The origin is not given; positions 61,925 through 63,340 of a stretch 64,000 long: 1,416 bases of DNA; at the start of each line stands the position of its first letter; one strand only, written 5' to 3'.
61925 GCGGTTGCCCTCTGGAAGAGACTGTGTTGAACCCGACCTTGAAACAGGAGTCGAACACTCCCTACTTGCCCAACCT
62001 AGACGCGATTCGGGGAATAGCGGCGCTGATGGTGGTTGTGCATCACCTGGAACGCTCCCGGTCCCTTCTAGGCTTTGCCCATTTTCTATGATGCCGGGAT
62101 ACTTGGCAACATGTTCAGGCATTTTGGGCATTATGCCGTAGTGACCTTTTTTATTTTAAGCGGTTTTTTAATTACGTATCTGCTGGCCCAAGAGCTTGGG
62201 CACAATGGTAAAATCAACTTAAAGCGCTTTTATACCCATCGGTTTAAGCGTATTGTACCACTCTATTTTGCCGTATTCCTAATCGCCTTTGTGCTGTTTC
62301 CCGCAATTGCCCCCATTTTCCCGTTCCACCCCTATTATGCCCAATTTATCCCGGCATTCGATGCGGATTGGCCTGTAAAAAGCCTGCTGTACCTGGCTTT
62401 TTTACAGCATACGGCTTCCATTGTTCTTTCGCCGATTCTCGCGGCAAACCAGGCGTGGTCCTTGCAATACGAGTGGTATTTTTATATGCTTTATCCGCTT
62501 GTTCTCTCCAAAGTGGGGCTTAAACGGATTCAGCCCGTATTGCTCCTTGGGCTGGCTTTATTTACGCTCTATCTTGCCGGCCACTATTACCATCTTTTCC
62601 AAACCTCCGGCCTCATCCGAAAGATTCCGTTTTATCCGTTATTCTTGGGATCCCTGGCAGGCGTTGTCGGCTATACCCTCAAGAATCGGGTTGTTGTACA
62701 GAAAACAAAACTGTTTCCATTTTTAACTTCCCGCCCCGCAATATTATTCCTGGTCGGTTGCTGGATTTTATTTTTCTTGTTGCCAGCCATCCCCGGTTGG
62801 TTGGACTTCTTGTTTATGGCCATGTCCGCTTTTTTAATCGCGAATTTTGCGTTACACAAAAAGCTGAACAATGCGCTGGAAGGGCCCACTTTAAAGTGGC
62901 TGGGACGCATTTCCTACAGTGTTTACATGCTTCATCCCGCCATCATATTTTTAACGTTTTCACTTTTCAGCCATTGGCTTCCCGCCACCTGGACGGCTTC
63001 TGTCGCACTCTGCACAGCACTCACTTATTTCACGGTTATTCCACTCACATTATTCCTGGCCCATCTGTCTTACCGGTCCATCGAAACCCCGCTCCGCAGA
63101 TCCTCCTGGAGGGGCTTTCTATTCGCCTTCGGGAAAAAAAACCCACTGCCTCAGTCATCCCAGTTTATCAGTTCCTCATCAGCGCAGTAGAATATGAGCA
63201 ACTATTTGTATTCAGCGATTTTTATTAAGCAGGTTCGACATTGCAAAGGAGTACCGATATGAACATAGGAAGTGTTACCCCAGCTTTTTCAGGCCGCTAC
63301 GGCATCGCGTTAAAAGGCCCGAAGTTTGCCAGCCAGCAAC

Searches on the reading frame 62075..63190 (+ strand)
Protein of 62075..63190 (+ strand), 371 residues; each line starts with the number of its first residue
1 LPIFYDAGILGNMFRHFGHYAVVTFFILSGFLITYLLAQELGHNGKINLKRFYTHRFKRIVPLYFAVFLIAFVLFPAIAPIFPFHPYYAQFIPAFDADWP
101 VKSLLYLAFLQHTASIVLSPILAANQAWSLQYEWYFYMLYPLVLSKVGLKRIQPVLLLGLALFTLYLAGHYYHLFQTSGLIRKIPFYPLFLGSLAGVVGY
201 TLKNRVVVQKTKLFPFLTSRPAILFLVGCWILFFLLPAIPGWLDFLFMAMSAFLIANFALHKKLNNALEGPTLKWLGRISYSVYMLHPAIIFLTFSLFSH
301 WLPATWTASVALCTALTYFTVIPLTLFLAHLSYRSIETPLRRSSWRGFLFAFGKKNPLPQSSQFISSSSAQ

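Call 20: search_protein_families(library=pfam, proteins=[window:62075-63190:+])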
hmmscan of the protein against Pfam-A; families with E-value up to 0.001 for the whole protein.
window:62075-63190:+ (371 aa): 1 family
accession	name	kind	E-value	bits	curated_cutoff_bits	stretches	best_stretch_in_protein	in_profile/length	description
PF01757.29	Acyl_transf_3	-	4.4e-22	79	31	1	16-318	42-322/326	Acyltransferase domain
